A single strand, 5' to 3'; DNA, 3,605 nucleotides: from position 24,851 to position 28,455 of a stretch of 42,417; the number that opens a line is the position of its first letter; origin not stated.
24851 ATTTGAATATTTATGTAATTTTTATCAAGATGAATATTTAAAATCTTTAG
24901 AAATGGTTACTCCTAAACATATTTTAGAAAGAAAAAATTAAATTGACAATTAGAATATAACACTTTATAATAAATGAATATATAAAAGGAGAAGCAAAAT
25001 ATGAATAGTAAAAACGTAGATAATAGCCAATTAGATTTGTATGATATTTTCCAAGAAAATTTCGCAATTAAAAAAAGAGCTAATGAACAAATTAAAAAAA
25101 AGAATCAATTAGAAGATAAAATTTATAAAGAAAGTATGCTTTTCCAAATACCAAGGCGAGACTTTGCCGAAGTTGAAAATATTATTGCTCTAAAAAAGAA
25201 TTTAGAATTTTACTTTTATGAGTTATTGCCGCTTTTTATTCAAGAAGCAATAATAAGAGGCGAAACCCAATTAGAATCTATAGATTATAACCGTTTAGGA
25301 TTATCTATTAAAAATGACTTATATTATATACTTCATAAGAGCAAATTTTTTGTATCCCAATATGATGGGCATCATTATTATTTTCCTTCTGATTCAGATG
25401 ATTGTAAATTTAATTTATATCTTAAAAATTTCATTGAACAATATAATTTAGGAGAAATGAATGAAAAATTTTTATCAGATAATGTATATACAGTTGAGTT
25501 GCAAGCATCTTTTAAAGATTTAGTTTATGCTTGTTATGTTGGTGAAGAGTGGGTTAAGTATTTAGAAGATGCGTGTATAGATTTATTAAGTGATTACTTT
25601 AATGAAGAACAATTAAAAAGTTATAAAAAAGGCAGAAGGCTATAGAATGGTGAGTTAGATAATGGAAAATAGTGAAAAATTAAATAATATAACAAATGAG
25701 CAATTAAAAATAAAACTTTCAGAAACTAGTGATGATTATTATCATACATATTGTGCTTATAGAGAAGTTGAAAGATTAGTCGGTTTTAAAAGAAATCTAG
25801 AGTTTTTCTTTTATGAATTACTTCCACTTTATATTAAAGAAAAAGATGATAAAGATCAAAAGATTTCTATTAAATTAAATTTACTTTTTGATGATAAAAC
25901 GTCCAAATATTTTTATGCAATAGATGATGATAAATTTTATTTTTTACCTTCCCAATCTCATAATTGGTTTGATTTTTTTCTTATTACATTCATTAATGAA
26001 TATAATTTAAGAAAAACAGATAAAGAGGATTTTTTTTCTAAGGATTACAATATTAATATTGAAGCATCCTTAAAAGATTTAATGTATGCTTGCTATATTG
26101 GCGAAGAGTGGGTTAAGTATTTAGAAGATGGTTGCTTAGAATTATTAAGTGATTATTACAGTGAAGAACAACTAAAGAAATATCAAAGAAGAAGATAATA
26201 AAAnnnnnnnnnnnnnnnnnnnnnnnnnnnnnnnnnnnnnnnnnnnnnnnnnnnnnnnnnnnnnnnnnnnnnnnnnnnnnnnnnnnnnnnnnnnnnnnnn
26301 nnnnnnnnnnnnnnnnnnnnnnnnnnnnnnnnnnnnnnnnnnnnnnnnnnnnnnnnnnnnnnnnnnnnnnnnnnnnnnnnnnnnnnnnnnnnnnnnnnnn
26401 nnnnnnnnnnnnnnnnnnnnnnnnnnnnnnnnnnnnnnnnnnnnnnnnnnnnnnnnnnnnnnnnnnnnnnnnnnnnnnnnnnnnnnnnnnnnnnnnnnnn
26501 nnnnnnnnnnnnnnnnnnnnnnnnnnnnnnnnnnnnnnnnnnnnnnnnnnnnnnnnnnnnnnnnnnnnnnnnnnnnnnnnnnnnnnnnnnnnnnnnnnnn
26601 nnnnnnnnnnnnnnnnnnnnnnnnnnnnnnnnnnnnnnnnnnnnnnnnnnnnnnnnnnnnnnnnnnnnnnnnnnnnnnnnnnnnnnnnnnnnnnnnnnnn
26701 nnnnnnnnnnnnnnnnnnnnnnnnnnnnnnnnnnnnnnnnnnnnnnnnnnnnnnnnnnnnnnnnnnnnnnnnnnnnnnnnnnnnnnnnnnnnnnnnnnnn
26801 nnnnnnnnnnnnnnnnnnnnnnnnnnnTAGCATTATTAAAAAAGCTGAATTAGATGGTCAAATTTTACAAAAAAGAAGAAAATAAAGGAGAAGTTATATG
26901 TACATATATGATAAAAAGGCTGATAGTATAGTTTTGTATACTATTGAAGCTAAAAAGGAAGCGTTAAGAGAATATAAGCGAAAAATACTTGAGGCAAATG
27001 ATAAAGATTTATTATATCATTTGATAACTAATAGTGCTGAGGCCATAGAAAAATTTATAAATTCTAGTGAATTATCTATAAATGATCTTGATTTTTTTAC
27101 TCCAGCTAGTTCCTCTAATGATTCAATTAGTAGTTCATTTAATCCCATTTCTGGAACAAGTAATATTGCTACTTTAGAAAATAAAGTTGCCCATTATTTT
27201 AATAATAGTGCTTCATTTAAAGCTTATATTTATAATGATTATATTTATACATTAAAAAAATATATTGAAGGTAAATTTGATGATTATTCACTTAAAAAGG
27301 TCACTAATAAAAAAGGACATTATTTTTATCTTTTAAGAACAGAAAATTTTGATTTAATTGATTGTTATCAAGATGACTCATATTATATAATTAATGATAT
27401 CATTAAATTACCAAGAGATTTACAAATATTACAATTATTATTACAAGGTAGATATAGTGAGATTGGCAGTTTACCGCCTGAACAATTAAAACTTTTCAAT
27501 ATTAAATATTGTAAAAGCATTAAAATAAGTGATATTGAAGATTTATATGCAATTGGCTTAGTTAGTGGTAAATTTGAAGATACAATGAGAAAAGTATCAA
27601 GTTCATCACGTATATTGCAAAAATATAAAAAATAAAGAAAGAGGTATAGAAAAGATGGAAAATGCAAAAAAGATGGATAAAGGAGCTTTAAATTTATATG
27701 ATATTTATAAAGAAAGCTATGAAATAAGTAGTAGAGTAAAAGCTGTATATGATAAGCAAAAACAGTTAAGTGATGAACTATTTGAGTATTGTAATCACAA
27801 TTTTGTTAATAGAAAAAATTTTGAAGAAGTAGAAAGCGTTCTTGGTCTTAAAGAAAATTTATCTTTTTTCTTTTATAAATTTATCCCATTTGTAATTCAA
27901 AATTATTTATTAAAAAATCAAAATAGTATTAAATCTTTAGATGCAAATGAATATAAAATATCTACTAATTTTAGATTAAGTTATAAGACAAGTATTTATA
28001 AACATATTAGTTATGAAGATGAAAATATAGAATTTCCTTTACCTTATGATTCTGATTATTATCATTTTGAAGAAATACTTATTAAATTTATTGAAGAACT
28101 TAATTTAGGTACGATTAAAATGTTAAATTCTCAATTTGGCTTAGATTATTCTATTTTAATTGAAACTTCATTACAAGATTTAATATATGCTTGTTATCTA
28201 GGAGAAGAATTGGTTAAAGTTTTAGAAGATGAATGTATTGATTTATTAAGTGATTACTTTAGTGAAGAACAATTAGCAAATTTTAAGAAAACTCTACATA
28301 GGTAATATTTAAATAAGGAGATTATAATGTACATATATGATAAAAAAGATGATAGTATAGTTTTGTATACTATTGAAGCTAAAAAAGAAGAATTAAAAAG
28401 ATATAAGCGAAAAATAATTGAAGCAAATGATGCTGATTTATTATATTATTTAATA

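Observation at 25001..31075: Nine-gene tandem array of two unrecognised paralogous families (A A B B A B A A A)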

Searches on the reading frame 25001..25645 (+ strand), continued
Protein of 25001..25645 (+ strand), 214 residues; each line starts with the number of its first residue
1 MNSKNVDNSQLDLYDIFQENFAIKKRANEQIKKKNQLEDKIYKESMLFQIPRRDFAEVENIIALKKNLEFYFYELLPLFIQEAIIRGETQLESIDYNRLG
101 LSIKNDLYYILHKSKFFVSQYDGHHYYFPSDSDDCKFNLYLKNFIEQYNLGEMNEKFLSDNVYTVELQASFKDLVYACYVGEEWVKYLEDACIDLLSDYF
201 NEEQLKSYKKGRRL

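Call 79: find_related_loci(query=A7, collection=metagenome_contigs, flank=8000)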
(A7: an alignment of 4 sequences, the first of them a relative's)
Query A7 (367 aa) in metagenome_contigs; peptide patterns used: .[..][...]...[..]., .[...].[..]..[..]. (x = any residue, [..] = any of these).
376 stretches matched a pattern; 5 encode a relative of the query (tblastn E <= 1e-3); 5 distinct loci.
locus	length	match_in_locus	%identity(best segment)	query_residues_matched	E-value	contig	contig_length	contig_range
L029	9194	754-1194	29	162-306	7e-12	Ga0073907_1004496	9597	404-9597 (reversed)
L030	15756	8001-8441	29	162-306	8e-12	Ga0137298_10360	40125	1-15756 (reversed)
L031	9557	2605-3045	29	162-306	7e-12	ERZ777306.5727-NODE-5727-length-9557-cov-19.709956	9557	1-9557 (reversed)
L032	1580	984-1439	25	149-292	6e-11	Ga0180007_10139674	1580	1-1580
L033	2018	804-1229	24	159-296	1e-5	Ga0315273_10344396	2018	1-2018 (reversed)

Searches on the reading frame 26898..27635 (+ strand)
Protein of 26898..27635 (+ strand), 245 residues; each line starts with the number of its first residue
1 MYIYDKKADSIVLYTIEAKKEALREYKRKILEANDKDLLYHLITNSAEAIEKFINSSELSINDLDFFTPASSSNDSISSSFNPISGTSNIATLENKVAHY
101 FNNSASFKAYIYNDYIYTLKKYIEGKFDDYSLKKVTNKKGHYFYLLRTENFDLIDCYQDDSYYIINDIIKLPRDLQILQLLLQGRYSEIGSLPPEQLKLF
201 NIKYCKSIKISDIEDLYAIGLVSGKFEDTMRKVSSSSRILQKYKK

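Call 3: search_protein_families(library=pfam, proteins=[window:26898-27635:+], max_evalue=1)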
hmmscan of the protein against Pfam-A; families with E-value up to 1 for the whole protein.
window:26898-27635:+ (245 aa): 2 families
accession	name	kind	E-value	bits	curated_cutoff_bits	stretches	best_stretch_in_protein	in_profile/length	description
PF12514.13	DUF3718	-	0.13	12.9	22.5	1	33-65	33-65/66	Protein of unknown function (DUF3718)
PF12910.14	PHD_like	-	0.19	12.2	27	1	108-148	85-126/141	Antitoxin of toxin-antitoxin, RelE / RelB, TA system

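Call 4: search_protein_families(library=padloc, proteins=[window:26898-27635:+], max_evalue=1)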
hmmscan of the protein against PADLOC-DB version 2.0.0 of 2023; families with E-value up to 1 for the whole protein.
window:26898-27635:+ (245 aa): 0 families

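Call 41: search_protein_families(library=phrogs, proteins=[window:26898-27635:+], max_evalue=0.1)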
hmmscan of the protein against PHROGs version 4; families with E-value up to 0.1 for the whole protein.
window:26898-27635:+ (245 aa): 0 families

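Call 42: search_protein_families(library=ncbifam, proteins=[window:26898-27635:+], max_evalue=0.1)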
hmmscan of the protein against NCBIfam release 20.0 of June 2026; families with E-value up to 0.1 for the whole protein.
window:26898-27635:+ (245 aa): 0 families

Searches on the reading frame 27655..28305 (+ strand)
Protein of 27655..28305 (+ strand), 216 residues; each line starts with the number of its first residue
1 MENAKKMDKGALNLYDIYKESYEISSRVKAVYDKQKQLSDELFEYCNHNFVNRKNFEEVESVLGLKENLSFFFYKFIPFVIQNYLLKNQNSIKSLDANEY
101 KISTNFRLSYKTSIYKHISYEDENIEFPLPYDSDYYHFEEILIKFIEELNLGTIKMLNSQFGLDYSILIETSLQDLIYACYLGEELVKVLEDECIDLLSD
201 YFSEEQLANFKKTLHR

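Call 3: search_protein_families(library=pfam, proteins=[window:27655-28305:+], max_evalue=1)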
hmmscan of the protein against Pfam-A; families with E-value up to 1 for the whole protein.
window:27655-28305:+ (216 aa): 1 family
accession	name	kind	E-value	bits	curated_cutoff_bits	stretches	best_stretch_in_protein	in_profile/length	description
PF01125.22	BUD31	-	0.064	13.4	23.8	1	5-50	38-83/146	Pre-mRNA-splicing factor BUD31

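Call 4: search_protein_families(library=padloc, proteins=[window:27655-28305:+], max_evalue=1)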
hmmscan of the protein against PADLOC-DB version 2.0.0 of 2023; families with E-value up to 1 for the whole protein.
window:27655-28305:+ (216 aa): 0 families
